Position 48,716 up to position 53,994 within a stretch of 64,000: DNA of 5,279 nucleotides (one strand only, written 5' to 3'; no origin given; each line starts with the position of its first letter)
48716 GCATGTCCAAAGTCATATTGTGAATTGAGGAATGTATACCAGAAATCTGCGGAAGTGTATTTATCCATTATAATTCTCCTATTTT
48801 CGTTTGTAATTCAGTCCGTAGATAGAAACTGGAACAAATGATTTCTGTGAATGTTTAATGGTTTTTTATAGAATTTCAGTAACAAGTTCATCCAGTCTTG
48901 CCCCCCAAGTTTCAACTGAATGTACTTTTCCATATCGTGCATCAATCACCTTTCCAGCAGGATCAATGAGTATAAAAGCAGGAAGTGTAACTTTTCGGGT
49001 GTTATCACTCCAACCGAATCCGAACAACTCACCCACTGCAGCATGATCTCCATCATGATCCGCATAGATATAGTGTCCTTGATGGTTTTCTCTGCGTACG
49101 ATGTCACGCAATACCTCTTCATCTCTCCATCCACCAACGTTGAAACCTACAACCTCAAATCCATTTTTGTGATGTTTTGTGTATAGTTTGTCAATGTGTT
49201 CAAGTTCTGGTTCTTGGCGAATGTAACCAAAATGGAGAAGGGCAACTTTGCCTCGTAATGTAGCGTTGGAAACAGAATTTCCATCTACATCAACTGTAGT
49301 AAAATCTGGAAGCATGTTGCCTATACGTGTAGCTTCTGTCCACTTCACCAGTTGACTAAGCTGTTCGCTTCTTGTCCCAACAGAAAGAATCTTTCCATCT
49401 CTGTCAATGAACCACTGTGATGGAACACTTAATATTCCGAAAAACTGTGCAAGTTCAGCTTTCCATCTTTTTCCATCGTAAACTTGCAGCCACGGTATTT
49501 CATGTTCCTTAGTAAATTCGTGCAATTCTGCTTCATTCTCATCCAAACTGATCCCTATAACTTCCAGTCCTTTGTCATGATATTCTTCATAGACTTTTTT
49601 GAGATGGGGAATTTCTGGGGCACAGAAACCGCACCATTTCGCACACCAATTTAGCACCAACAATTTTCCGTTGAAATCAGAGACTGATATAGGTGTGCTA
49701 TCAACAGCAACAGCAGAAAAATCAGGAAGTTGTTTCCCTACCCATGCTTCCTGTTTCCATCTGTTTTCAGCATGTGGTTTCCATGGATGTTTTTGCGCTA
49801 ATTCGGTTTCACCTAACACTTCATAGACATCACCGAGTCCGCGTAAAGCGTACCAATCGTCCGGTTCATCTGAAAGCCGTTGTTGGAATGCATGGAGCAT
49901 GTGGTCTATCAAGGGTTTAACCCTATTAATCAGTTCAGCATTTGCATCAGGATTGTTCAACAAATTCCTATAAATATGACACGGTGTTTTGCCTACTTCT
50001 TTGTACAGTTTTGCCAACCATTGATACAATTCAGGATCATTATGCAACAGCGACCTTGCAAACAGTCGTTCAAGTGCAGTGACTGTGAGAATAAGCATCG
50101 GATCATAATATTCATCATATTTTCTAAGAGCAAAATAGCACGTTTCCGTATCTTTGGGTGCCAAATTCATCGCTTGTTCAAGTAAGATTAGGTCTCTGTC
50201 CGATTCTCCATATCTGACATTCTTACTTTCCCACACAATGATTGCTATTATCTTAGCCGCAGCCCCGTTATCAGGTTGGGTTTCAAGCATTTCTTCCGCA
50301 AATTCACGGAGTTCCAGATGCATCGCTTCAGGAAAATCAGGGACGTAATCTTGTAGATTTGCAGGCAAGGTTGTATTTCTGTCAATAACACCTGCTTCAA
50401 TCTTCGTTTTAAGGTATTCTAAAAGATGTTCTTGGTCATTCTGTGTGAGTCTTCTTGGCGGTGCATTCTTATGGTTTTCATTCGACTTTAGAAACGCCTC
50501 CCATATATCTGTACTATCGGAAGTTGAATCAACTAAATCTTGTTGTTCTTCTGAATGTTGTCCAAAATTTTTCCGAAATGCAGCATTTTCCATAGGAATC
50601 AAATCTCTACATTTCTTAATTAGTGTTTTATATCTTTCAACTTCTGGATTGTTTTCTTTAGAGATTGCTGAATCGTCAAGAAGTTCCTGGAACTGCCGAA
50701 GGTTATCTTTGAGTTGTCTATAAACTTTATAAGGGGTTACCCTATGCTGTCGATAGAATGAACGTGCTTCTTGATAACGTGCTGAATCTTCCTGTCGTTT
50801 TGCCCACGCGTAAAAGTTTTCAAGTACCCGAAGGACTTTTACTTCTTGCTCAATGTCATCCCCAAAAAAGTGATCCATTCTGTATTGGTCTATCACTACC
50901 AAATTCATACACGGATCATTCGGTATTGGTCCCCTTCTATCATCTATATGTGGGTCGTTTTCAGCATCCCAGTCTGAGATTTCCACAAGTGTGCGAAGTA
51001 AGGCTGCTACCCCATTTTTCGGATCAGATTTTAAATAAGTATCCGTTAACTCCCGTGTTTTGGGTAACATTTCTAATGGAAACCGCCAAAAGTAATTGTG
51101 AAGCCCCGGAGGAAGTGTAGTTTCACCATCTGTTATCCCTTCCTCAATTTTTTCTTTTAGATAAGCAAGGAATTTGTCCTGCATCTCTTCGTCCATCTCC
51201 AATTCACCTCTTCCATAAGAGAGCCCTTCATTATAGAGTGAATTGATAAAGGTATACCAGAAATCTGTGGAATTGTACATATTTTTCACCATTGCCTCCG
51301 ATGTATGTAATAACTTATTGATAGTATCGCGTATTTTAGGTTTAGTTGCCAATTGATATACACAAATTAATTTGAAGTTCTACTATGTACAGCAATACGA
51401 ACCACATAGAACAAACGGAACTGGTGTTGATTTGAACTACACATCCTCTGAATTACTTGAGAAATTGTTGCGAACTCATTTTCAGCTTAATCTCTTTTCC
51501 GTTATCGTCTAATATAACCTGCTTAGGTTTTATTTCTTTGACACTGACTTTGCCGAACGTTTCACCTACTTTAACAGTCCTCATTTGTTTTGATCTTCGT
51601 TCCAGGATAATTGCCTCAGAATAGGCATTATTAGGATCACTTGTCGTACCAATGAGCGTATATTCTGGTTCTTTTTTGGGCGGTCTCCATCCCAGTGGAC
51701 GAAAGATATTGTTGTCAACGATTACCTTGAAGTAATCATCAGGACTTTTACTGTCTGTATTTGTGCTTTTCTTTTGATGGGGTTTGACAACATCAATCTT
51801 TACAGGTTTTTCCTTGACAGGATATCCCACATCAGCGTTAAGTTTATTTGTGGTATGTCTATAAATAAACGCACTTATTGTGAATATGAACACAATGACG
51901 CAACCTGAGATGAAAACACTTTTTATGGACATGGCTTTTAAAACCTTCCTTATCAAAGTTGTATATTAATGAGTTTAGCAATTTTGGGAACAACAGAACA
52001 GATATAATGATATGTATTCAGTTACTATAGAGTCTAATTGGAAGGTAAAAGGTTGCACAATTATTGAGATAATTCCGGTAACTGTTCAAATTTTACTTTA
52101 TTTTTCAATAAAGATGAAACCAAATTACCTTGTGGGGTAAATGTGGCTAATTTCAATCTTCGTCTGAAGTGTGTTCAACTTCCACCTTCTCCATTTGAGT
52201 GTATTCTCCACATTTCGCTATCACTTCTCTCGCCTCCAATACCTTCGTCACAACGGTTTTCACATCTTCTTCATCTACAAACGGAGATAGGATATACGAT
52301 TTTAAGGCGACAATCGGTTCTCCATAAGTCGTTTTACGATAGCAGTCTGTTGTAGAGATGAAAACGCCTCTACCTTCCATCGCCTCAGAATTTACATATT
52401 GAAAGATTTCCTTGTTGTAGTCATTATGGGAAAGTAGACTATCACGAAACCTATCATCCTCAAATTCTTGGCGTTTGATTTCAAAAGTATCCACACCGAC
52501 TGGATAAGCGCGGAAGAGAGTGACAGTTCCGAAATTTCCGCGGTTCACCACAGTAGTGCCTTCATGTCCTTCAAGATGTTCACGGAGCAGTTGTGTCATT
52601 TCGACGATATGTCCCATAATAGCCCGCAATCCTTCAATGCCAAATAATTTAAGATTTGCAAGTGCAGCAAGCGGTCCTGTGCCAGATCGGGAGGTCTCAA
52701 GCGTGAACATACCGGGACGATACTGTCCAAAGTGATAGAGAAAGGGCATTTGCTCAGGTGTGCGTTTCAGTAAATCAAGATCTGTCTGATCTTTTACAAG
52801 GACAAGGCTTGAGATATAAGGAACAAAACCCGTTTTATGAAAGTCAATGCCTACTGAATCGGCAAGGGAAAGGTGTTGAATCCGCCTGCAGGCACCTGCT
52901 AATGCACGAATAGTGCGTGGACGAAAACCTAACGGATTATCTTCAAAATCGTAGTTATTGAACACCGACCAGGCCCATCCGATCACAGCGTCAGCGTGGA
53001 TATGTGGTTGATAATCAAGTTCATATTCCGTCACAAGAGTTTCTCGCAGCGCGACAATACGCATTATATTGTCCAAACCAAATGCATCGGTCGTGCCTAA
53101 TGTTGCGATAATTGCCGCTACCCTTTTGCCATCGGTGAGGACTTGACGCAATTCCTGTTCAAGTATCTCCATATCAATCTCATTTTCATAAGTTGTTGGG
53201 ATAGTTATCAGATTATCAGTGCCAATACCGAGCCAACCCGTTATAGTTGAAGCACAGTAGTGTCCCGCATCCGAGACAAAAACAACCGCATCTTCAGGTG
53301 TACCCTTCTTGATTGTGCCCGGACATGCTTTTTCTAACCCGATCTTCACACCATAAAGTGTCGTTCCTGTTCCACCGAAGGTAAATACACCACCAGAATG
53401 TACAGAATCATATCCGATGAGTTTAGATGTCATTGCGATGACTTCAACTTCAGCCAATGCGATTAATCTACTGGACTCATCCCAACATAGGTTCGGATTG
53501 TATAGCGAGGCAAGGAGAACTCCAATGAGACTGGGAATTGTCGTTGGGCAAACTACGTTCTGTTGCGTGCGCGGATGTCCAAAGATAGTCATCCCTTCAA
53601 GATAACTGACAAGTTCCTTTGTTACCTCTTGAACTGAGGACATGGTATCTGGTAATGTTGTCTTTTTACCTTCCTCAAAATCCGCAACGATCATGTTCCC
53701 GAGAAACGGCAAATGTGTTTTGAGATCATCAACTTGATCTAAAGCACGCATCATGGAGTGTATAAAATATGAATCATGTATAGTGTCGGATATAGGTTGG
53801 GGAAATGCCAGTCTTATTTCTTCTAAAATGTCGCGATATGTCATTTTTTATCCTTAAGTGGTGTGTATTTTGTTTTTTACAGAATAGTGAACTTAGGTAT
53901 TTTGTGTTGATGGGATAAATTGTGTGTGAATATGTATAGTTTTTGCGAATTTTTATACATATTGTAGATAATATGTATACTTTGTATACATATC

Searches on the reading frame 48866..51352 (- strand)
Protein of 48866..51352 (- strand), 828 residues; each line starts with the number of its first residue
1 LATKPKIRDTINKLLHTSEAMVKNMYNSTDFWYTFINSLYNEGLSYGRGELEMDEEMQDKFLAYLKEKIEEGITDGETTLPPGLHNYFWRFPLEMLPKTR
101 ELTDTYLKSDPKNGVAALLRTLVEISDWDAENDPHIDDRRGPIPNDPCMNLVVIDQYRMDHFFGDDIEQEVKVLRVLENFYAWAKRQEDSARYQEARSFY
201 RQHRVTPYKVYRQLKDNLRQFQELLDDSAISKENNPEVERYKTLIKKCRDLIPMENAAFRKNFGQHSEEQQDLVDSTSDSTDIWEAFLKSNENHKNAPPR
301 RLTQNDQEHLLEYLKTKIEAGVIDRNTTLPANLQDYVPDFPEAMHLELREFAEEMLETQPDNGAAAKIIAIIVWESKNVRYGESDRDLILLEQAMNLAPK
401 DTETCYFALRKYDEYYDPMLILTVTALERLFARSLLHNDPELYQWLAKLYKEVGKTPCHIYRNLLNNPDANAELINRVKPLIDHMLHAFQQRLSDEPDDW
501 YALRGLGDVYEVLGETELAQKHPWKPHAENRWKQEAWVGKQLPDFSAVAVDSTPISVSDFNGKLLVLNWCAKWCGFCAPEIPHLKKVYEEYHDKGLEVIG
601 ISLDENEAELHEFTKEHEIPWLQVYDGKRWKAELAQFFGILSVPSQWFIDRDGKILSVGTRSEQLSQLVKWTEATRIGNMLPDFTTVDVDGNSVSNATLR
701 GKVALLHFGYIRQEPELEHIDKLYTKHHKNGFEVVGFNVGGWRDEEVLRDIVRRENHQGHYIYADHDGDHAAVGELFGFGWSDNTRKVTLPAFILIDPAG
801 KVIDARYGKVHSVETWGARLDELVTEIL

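Call 9: search_protein_families(library=ncbifam, proteins=[window:48866-51352:-], max_evalue=0.001)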
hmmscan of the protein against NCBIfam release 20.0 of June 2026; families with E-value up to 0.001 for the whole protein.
window:48866-51352:- (828 aa): 12 families
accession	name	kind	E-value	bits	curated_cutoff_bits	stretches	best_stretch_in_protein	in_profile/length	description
NF002854.0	PRK03147.1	subfamily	3.2e-31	108.6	170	2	533-663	33-160/176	thiol-disulfide oxidoreductase ResA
NF047696.1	ThlDiSintTplARhiz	equivalog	5.2e-17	62.3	230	1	540-656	75-194/219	thiol:disulfide interchange protein TlpA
NF041054.1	WAxxUGC_long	equivalog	1.8e-13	50.5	300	1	541-656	83-195/354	ResA-like WAxxUGC motif-containing protein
NF041202.1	StoA_CxxC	exception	1.1e-10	41.6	210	1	544-673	35-162/163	endospore biogenesis thiol-disulfide oxidoreductase StoA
TIGR00385.1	dsbE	subfamily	4.3e-09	36.2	123.15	1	536-656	34-151/173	DsbE family thiol:disulfide interchange protein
NF040737.1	peroxi_PrxU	equivalog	2.3e-07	30.7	270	1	522-619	22-121/233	thioredoxin-dependent peroxiredoxin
NF011576.0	PRK15000.1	subfamily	1.2e-06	28.4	301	1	538-606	4-79/200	peroxiredoxin C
NF006960.0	PRK09437.1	equivalog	2e-06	27.8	140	1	538-629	6-97/156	thioredoxin-dependent thiol peroxidase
NF007900.0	PRK10606.1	equivalog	4.1e-06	26.4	270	0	549-604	12-66/183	glutathione peroxidase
NF009668.0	PRK13189.1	equivalog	3.6e-05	23.1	211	1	536-610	10-85/224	peroxiredoxin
NF009669.0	PRK13190.1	equivalog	6.2e-05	22.3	261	1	538-605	5-72/203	putative peroxiredoxin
NF053656.1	redoxin_TUGYCR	domain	6.4e-05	22.9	100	1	553-629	18-98/146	TUGYCR motif thioredoxin fold (seleno)protein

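Call 10: search_protein_families(library=pfam, proteins=[window:48866-51352:-], max_evalue=0.001)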
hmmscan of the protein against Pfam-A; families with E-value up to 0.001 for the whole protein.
window:48866-51352:- (828 aa): 7 families
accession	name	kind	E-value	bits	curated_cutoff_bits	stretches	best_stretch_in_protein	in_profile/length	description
PF00578.27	AhpC-TSA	-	4.1e-33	114.4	26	2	538-655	1-121/124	AhpC/TSA family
PF08534.16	Redoxin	-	2.1e-30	105.9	26.6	2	538-663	2-136/148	Redoxin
PF13905.12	Thioredoxin_8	-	3.5e-17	63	27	1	562-655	1-94/94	Thioredoxin-like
PF00255.25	GSHPx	-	1.5e-09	37.9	27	1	544-618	3-74/108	Glutathione peroxidase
PF13098.12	Thioredoxin_2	-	0.00017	22.4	27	1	561-656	4-88/104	Thioredoxin-like domain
PF00085.26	Thioredoxin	-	0.00041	20.8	23.5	1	562-626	18-80/103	Thioredoxin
PF13431.12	TPR_17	-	0.00048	20.6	24.4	0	438-456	11-29/34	Tetratricopeptide repeat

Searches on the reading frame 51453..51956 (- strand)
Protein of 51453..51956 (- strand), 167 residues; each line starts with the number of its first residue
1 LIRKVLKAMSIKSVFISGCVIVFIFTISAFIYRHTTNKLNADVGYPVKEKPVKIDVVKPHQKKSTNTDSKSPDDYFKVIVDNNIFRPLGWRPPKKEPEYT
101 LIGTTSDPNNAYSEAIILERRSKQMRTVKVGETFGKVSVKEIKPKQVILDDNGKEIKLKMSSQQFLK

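Call 9: search_protein_families(library=ncbifam, proteins=[window:51453-51956:-], max_evalue=0.001)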
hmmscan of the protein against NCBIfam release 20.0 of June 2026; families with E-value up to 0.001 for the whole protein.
window:51453-51956:- (167 aa): 1 family
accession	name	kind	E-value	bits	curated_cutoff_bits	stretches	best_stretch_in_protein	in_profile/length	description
NF041515.1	GspC_delta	equivalog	2.5e-07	30.8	150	1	92-162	96-165/311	type II secretion system protein GspC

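Call 10: search_protein_families(library=pfam, proteins=[window:51453-51956:-], max_evalue=0.001)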
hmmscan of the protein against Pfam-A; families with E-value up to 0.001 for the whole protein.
window:51453-51956:- (167 aa): 1 family
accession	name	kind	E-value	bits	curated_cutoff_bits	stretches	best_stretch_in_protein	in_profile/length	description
PF11356.14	T2SSC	-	9.4e-07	29.2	27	1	98-159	79-140/141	Type II secretion system protein C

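Call 55: search_solved_structures(query=window:51453-51956:-, max_evalue=1, show_alignments=2)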
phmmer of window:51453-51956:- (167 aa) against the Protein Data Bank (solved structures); distinct sequences matched with E-value up to 1: 1.
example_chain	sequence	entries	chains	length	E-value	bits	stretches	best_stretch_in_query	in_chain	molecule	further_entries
4d7r_A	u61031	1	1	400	0.23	14.6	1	28-114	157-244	PROLINE/BETAINE TRANSPORTER, RALF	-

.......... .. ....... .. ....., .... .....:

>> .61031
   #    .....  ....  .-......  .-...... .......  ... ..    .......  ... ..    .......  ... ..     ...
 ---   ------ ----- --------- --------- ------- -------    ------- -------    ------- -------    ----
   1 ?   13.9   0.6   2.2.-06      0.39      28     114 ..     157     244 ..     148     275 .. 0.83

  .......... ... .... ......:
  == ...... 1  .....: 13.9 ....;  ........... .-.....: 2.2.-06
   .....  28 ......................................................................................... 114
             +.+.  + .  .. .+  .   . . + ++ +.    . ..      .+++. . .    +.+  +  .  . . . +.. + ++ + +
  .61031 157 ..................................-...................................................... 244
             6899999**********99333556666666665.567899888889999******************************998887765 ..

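Call 70: find_homologous_proteins(query=window:51453-51956:-, max_evalue=0.001)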
Query window:51453-51956:- (167 aa): 82 proteins with E <= 0.001 among 92 candidates.
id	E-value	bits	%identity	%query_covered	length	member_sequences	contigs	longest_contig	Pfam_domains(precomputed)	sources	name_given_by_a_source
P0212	4.5e-88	311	91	95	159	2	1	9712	PF11356.15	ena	-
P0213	6.7e-88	310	92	95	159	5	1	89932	PF11356.15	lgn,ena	-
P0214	3.4e-86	305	88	95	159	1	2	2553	PF11356.15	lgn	-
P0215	6.7e-80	284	84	95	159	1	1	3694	PF11356.15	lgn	-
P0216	1.7e-78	280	82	95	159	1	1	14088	PF11356.15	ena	-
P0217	5.8e-77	275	82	95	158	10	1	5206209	PF11356.15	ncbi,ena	-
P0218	2.0e-70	254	75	95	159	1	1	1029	PF11356.15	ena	-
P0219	3.2e-70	253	74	95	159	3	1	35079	PF11356.15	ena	-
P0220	3.8e-70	253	73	95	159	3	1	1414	-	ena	-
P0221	2.3e-64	234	69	95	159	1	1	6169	-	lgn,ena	-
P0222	8.0e-64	232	69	95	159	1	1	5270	PF11356.15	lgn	-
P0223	2.8e-62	227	65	95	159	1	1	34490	PF11356.15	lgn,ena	-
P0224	1.0e-61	225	68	95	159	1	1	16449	PF11356.15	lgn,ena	-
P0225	1.9e-60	221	84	75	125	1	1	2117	PF11356.15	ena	-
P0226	1.7e-50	189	72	74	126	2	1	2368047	PF11356.15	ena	-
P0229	5.9e-44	168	50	95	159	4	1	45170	PF11356.15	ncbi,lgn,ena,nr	ncbi:MAG: hypothetical protein OXI43_02890 [Candidatus Poribacteria bacterium]|nr:hypothetical prote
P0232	2.2e-42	163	48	95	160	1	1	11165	PF11356.15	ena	-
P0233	5.3e-42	161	56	86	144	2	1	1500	PF11356.15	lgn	-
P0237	2.7e-40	156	47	95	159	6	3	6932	PF11356.15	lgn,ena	-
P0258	1.3e-26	111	43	84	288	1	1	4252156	-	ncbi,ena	-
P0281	2.1e-24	104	51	65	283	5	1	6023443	-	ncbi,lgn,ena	-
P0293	1.2e-12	66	41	54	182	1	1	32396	PF11356.15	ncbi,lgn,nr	ncbi:hypothetical protein J5I95_17460 [Candidatus Poribacteria bacterium]|nr:hypothetical protein [C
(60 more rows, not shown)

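Call 71: find_encoding_contigs(protein=P0258, flank=6000, max_places=2)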
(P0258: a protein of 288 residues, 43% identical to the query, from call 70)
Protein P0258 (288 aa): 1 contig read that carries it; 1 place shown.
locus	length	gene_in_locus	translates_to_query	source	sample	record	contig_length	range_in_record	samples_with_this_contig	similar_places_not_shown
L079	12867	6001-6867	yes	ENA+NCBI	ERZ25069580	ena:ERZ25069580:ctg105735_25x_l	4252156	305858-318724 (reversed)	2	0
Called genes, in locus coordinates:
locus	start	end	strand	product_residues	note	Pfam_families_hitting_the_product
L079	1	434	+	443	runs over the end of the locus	PF13623:SurA_N_2, PF13624:SurA_N_3, PF09312:SurA_N, PF13145:Rotamase_2 (weak), PF00639:Rotamase, PF13616:Rotamase_3, PF00639:Rotamase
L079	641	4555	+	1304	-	PF00639:Rotamase, PF13145:Rotamase_2 (weak), PF13616:Rotamase_3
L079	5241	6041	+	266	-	-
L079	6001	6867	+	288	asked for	-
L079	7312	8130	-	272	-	PF05721:PhyH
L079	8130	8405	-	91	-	-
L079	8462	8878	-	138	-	PF00483:NTP_transferase (faint), PF25247:LbH_GLGC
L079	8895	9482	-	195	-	PF00475:IGPD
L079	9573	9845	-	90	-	PF10771:DUF2582, PF28476:GlgP_C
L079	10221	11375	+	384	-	PF00515:TPR_1 (weak), PF07719:TPR_2 (weak), PF13414:TPR_11, PF13424:TPR_12, PF13432:TPR_16 (weak), PF14559:TPR_19, PF13432:TPR_16, PF14559:TPR_19, +12 more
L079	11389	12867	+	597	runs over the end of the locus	PF00362:Integrin_beta (faint), PF00092:VWA, PF13519:VWA_2 (weak), PF13768:VWA_3 (faint), PF25106:VWA_4 (faint)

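Call 72: find_encoding_contigs(protein=P0281, flank=6000, max_places=2)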
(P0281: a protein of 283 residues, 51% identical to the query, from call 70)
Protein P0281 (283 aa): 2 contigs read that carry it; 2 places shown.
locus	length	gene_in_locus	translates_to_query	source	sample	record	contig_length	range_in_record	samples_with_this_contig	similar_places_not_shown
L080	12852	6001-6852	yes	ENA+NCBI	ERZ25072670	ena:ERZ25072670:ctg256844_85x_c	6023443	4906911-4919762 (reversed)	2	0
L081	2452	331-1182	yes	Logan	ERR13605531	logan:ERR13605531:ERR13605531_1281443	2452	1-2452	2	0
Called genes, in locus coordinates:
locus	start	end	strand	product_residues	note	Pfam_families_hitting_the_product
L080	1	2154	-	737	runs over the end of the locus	PF00092:VWA, PF13519:VWA_2 (faint), PF00092:VWA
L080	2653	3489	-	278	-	PF22814:WelO5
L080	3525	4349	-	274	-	PF05721:PhyH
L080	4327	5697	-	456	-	PF00696:AA_kinase, PF13840:ACT_7 (faint), PF22468:ACT_9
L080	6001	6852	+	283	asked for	-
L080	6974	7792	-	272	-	PF05721:PhyH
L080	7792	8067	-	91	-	-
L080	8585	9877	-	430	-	PF00483:NTP_transferase, PF12804:NTP_transf_3 (faint), PF24894:Hexapep_GlmU (faint), PF25087:GMPPB_C (faint), PF25247:LbH_GLGC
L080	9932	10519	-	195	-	PF00475:IGPD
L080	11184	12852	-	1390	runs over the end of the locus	PF07635:PSCyt1 (weak), PF23952:LRR_EndoS (faint), PF23598:LRR_14 (faint), PF12799:LRR_4, PF13855:LRR_8 (weak), PF12799:LRR_4, PF00963:Cohesin (weak), PF00404:Dockerin_1 (weak)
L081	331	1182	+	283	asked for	-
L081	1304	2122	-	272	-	PF05721:PhyH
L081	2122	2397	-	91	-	-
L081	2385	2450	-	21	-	?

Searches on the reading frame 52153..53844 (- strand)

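Call 9: search_protein_families(library=ncbifam, proteins=[window:52153-53844:-], max_evalue=0.001)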
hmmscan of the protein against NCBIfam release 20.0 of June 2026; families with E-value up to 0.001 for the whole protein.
window:52153-53844:- (563 aa): 6 families
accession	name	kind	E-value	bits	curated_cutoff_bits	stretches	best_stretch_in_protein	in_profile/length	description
NF052646.1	DABADecarRhbB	equivalog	9.3e-25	87.1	900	1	84-267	91-268/491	L-2,4-diaminobutyrate decarboxylase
TIGR03799.1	NOD_PanD_pyr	equivalog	1.7e-23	82.9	606.1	2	180-289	204-305/522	pyridoxal-dependent aspartate 1-decarboxylase PanP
TIGR03811.1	tyr_de_CO2_Ent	equivalog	1.4e-16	60.2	905.3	1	190-296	227-331/608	tyrosine decarboxylase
TIGR03812.1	tyr_de_CO2_Arch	equivalog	2.7e-13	49.5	299.4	1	131-434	60-316/375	tyrosine decarboxylase MfnA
NF002748.0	PRK02769.1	equivalog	1.9e-10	40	305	1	132-290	67-206/382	histidine decarboxylase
TIGR01788.1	Glu-decarb-GAD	equivalog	0.00061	18.6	380.4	1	243-437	188-355/431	glutamate decarboxylase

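Call 10: search_protein_families(library=pfam, proteins=[window:52153-53844:-], max_evalue=0.001)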
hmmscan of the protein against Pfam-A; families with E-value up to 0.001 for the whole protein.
window:52153-53844:- (563 aa): 1 family
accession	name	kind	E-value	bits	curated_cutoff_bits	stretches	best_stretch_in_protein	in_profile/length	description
PF00282.25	Pyridoxal_deC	-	6.2e-17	61.8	27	1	60-442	8-371/375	Pyridoxal-dependent decarboxylase conserved domain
